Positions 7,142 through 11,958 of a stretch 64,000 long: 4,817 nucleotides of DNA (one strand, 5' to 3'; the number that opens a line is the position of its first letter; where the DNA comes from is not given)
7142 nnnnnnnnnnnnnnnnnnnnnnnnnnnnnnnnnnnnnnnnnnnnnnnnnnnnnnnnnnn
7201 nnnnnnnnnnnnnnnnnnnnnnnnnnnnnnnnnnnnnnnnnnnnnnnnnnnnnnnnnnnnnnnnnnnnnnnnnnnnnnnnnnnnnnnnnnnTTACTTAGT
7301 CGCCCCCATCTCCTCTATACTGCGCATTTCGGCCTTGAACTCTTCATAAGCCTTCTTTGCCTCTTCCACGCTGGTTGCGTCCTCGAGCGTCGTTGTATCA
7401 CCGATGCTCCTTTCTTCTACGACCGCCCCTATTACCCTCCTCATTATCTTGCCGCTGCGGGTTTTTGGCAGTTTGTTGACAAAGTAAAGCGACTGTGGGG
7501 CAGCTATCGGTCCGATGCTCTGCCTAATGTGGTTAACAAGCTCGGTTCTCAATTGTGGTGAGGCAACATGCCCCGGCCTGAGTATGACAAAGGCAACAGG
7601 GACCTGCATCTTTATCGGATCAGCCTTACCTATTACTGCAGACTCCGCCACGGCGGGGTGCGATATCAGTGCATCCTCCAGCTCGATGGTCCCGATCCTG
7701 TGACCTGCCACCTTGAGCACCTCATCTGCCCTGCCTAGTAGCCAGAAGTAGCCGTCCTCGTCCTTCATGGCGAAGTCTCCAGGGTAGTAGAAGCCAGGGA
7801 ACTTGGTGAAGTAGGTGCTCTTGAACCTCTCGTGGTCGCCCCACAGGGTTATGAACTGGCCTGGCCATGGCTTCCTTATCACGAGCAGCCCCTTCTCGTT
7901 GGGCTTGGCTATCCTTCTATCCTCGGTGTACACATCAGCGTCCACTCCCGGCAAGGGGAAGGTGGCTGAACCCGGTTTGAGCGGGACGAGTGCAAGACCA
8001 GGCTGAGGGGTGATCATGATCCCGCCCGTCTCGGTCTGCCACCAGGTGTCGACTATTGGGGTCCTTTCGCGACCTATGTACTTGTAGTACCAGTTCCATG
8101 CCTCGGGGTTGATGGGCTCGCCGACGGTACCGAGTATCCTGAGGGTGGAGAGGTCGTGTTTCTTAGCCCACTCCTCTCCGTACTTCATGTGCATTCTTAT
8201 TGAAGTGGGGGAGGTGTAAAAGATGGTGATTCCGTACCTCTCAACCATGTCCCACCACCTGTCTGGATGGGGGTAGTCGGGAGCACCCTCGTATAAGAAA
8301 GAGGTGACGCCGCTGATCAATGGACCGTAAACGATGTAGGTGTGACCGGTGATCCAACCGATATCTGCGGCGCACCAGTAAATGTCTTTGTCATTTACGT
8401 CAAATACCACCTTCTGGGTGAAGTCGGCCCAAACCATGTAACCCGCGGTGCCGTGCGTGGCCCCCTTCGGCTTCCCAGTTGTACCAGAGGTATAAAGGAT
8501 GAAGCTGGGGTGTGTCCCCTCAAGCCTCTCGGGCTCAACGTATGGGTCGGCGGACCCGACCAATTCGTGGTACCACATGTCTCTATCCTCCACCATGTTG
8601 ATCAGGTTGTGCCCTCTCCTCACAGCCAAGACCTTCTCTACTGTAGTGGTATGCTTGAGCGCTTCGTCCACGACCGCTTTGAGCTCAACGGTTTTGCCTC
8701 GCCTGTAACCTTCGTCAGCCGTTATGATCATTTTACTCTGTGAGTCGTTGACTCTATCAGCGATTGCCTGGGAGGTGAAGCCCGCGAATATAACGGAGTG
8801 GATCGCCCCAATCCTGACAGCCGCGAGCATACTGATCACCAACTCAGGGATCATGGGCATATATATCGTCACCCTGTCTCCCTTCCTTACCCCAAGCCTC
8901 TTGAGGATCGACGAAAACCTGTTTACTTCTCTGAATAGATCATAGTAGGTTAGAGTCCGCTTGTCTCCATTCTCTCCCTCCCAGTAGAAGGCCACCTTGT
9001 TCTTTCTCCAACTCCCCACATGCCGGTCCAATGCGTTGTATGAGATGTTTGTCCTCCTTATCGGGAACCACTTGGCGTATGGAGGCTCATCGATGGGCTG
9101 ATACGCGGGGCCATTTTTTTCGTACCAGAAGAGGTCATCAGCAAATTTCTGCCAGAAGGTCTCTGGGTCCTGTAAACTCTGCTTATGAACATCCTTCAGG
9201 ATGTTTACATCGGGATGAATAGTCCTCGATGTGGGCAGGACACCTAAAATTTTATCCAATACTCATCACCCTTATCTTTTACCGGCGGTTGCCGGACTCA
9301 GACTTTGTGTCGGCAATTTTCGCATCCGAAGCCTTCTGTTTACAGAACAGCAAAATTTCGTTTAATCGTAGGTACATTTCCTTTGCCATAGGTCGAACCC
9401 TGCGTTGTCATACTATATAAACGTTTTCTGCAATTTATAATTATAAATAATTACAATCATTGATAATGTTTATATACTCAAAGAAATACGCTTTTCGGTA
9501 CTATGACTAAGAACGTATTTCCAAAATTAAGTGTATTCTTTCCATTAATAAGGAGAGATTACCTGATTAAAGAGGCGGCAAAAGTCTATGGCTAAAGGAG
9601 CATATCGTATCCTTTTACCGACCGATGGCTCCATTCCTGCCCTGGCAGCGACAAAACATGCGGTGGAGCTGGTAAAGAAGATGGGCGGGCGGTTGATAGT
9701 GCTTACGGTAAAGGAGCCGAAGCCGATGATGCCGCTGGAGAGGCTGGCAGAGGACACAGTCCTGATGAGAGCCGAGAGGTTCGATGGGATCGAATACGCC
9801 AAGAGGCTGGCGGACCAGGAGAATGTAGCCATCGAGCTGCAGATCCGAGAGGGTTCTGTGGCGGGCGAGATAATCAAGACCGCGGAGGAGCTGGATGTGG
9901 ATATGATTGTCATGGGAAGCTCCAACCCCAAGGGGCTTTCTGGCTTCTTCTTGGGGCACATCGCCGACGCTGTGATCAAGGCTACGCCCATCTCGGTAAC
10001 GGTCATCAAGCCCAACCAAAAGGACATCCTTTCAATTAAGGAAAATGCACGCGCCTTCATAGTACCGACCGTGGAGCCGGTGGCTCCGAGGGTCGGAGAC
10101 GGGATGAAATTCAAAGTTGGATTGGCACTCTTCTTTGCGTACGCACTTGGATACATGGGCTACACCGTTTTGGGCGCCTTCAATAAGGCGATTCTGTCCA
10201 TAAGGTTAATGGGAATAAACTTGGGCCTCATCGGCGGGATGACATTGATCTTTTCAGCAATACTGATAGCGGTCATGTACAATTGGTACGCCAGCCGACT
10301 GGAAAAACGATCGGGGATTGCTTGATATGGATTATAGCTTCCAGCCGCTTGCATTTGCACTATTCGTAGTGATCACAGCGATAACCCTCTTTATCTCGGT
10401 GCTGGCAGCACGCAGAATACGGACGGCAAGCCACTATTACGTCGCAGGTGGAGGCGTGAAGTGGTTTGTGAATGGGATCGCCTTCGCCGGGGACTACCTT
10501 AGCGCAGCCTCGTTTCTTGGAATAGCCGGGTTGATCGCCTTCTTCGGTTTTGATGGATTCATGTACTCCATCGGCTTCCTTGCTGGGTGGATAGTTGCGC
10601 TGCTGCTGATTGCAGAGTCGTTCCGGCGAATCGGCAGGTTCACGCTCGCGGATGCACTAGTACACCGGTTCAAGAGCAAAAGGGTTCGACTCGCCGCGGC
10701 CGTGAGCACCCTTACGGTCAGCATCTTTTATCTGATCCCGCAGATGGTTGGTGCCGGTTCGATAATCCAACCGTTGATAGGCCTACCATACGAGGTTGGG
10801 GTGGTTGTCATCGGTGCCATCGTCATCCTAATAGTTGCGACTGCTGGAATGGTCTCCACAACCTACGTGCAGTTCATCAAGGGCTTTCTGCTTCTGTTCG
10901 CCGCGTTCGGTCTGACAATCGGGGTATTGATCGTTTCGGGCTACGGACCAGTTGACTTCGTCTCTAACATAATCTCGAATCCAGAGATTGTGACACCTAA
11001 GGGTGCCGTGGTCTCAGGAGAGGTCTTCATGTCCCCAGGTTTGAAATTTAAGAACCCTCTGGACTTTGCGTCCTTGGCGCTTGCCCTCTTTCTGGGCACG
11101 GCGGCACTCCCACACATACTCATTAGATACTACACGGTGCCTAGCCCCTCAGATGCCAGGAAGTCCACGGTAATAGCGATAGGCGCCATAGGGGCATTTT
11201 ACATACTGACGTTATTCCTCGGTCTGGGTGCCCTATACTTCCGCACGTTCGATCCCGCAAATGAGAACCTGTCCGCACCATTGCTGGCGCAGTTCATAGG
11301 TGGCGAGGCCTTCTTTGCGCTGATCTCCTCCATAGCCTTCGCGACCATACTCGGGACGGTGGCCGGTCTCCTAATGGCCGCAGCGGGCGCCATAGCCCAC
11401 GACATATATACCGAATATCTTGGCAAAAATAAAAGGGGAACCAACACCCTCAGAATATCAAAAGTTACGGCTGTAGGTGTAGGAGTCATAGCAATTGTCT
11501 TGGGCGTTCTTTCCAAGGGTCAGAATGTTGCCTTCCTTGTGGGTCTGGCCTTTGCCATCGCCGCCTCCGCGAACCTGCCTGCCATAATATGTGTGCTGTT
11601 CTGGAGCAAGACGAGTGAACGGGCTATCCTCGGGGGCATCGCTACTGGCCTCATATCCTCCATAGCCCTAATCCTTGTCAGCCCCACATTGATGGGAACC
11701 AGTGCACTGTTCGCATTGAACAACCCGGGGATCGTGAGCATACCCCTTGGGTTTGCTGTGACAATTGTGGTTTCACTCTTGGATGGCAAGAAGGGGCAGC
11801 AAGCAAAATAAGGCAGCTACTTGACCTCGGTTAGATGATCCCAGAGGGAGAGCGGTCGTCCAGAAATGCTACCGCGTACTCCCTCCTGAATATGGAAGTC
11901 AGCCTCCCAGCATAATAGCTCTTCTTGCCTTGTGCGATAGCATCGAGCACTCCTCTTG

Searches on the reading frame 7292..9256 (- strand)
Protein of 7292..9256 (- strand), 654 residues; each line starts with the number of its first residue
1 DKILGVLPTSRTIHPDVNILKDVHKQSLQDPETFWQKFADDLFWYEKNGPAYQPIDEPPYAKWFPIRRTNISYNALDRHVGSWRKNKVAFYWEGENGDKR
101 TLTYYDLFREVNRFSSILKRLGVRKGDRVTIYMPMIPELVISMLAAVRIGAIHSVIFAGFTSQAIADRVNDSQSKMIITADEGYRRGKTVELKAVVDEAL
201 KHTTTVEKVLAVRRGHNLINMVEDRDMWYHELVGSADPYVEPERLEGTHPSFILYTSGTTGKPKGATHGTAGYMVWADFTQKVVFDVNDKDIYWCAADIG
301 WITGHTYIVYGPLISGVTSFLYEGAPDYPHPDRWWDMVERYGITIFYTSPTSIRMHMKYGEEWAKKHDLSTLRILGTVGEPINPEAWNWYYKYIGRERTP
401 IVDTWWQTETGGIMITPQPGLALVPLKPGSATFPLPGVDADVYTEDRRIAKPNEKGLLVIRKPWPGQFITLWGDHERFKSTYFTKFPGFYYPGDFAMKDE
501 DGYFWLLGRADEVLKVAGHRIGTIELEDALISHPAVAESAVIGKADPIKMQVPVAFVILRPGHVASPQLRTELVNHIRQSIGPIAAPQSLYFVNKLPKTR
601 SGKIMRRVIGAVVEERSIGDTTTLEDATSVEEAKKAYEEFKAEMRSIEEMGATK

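Call 63: search_protein_families(library=pfam, proteins=[window:7292-9256:-], max_evalue=0.00001)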
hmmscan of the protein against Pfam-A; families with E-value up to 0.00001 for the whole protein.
window:7292-9256:- (654 aa): 3 families
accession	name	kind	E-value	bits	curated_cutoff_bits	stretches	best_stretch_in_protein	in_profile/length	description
PF00501.34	AMP-binding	-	3.3e-85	286.6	29.9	1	83-464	8-378/384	AMP-binding enzyme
PF13193.12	AMP-binding_C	-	5.4e-27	95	24.5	1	525-603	1-76/76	AMP-binding enzyme C-terminal domain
PF16177.11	ACAS_N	-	9.2e-12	45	27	1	21-75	2-55/55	Acetyl-coenzyme A synthetase N-terminus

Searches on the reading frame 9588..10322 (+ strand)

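Call 29: search_protein_families(library=pfam, proteins=[window:9588-10322:+], max_evalue=0.001)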
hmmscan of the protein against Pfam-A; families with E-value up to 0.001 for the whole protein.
window:9588-10322:+ (245 aa): 2 families
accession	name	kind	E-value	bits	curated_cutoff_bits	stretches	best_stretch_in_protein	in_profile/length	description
PF00582.32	Usp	-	9.5e-28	97.9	24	1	7-141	4-141/141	Universal stress protein family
PF04341.17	DUF485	-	1.3e-08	35.1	28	1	177-237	16-77/88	Protein of unknown function, DUF485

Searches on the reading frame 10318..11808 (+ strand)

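Call 29: search_protein_families(library=pfam, proteins=[window:10318-11808:+], max_evalue=0.001)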
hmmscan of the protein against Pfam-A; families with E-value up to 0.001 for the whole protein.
window:10318-11808:+ (497 aa): 1 family
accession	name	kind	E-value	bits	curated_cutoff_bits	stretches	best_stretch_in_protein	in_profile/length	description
PF00474.23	SSF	-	1.4e-82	278.2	22.8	1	40-442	1-404/406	Sodium:solute symporter family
